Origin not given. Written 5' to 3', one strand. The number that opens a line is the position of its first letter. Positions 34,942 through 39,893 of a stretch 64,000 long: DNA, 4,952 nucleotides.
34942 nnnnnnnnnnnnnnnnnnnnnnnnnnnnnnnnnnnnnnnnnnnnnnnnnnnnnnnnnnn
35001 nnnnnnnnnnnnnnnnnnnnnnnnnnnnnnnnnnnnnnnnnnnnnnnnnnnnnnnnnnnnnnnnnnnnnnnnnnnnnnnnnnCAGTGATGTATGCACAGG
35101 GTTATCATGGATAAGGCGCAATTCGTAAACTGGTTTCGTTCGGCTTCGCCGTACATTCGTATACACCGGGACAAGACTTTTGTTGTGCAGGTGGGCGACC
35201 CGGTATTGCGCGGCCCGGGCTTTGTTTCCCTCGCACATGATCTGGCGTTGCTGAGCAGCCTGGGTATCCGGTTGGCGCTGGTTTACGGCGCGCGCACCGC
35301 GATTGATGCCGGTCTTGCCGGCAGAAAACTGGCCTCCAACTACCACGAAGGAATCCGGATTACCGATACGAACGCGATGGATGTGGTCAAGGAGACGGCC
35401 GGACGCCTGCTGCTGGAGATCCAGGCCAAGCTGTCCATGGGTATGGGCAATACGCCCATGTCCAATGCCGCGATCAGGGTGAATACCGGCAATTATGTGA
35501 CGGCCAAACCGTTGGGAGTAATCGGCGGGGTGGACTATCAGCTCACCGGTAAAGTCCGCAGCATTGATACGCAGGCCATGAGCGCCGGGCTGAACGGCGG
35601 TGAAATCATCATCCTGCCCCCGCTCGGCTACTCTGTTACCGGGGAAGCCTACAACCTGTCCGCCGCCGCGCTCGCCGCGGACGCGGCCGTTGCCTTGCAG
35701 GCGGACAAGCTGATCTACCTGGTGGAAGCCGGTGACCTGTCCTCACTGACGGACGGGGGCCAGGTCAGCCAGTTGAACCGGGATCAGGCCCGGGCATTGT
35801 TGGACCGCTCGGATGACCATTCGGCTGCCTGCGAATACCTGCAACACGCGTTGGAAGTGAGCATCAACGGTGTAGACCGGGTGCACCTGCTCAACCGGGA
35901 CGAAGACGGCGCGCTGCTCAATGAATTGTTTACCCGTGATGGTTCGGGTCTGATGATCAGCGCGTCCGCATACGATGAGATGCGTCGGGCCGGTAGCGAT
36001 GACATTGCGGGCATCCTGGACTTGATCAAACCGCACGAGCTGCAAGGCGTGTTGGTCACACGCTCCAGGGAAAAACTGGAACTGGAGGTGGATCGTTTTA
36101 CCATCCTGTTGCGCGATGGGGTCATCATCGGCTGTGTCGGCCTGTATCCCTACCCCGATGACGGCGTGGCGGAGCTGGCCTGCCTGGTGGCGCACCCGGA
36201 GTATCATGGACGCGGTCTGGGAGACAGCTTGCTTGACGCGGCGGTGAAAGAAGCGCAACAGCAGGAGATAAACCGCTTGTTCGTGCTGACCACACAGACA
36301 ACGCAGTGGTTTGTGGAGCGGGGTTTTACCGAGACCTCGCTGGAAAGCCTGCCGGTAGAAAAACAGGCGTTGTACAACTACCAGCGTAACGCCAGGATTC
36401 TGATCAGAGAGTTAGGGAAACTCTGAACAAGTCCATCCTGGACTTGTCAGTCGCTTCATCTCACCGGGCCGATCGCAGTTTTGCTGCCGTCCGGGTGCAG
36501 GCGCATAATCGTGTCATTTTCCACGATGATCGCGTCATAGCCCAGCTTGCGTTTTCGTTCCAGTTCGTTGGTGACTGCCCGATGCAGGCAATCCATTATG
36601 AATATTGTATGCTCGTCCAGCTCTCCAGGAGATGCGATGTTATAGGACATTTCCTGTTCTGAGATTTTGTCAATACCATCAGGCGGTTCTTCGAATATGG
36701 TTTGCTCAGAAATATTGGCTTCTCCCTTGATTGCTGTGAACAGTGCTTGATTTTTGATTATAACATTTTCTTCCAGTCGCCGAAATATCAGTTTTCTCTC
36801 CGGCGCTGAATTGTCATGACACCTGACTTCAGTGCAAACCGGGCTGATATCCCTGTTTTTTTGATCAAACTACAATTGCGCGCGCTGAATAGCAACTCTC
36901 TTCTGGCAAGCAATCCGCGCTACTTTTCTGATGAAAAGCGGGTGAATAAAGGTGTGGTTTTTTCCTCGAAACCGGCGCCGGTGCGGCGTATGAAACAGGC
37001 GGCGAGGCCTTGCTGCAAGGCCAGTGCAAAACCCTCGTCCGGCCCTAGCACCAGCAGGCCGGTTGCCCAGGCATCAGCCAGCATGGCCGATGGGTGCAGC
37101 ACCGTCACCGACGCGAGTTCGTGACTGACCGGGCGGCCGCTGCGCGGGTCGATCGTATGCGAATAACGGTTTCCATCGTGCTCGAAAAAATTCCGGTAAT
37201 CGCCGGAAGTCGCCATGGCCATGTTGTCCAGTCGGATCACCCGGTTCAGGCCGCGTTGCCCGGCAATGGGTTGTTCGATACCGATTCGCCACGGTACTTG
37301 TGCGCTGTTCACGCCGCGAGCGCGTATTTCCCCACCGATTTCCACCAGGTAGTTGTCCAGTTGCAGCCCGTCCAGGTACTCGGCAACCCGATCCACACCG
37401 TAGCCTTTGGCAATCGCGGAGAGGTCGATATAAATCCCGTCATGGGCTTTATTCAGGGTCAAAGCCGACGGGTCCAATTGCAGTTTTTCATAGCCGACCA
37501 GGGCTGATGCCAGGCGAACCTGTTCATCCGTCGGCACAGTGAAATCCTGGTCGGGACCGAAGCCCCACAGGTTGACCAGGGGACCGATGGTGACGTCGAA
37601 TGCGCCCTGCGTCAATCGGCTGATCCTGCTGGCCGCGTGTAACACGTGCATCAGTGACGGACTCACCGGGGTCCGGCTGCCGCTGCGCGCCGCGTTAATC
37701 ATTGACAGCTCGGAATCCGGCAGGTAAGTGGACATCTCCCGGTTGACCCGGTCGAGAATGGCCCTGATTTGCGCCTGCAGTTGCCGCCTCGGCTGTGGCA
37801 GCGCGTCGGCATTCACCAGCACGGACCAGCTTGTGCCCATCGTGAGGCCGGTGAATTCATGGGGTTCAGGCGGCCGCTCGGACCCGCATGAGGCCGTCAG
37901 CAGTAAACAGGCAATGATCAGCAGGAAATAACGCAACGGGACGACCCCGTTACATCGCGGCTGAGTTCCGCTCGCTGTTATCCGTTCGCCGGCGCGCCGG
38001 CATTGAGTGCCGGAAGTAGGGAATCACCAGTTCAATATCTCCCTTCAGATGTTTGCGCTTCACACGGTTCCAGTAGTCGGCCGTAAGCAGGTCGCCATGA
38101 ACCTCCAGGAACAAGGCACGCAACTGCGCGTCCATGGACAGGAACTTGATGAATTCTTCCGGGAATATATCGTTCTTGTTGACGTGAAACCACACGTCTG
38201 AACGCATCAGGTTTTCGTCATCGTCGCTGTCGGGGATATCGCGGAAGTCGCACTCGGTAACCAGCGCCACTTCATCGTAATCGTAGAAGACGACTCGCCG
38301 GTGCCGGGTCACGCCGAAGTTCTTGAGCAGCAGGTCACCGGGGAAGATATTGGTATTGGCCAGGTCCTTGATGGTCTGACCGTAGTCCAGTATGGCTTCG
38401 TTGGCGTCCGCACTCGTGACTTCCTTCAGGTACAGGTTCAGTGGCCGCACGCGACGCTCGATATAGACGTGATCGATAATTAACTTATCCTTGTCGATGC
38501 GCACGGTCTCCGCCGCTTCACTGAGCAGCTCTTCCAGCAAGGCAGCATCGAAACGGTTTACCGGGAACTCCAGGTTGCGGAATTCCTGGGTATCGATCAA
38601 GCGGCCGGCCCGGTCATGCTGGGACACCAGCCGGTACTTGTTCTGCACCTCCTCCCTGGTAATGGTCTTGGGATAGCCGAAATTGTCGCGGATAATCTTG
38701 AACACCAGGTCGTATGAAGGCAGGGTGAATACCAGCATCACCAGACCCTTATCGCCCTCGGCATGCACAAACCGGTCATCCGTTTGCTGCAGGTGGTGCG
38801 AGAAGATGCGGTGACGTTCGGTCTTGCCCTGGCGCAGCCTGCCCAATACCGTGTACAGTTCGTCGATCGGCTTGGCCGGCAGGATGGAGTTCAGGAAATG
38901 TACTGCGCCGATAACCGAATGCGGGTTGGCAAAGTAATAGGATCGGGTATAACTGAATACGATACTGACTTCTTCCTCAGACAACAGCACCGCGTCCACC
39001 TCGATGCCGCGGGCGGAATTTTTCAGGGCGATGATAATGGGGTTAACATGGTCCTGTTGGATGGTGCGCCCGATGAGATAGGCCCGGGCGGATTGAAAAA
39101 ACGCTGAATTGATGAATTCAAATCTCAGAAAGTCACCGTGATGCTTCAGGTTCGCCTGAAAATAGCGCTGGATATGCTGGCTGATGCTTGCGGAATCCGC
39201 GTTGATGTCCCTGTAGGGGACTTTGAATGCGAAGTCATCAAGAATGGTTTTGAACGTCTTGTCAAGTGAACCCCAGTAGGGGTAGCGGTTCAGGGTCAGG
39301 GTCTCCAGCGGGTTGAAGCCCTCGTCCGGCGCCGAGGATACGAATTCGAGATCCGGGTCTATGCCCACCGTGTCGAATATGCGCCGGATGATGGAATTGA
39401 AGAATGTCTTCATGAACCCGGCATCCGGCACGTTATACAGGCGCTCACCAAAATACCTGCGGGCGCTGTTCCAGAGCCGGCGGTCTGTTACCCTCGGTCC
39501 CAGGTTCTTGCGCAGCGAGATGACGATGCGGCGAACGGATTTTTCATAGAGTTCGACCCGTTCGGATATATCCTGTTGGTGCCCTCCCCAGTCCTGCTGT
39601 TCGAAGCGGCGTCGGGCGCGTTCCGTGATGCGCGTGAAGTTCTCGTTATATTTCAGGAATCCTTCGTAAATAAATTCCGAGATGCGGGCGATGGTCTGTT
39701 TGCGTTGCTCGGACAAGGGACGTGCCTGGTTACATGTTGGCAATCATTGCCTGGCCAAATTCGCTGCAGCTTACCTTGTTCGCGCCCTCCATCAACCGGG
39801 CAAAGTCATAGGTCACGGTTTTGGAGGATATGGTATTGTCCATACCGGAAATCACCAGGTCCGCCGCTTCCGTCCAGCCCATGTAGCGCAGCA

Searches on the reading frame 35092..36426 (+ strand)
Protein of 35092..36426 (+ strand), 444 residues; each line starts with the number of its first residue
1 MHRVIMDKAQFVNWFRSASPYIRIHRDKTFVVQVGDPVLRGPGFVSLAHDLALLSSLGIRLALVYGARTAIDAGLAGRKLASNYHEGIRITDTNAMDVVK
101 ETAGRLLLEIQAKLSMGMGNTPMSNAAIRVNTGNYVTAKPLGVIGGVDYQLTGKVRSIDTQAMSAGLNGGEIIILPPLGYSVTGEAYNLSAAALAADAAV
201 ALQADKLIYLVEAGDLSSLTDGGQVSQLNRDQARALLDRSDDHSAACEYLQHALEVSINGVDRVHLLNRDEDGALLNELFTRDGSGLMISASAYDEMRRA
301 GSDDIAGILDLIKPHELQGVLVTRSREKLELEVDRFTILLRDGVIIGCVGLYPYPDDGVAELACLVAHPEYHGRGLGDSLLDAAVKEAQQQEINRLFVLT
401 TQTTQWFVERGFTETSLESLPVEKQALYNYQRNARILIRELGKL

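Call 72: search_protein_families(library=ncbifam, proteins=[window:35092-36426:+], max_evalue=1e-20)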
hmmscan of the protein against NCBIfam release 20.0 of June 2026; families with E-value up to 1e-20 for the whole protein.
window:35092-36426:+ (444 aa): 3 families
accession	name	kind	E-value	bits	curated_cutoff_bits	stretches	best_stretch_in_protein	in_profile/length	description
NF003641.0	PRK05279.1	equivalog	2.1e-166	554.2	344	1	6-441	4-441/441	amino-acid N-acetyltransferase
TIGR01890.1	N-Ac-Glu-synth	equivalog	4.6e-151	503.6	202.85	1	11-441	1-429/429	amino-acid N-acetyltransferase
TIGR00761.1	argB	equivalog_domain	2.7e-21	76.2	151.3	1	31-265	3-230/231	acetylglutamate kinase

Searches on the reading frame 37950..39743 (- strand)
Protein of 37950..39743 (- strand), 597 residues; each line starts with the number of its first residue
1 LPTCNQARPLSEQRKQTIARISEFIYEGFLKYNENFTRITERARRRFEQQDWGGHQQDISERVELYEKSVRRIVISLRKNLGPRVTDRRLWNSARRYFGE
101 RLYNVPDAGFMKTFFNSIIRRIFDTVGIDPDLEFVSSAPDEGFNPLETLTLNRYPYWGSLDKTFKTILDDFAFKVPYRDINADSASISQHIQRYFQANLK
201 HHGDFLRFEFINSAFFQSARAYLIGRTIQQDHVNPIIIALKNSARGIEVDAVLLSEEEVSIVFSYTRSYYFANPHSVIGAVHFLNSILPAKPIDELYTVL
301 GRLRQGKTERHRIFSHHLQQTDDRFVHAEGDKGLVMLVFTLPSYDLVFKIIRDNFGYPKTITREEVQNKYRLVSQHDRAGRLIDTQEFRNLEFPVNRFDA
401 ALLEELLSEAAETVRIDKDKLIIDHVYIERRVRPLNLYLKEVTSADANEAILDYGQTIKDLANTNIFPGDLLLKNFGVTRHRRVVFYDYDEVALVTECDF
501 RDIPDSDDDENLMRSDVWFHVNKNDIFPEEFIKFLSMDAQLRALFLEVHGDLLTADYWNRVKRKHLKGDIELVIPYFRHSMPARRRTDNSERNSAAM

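Call 72: search_protein_families(library=ncbifam, proteins=[window:37950-39743:-], max_evalue=1e-20)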
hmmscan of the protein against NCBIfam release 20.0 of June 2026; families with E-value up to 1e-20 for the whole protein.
window:37950-39743:- (597 aa): 1 family
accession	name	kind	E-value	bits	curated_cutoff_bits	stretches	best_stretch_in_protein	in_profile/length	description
NF002804.0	PRK02946.1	equivalog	2.9e-199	663.4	488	1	14-584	5-576/582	bifunctional isocitrate dehydrogenase kinase/phosphatase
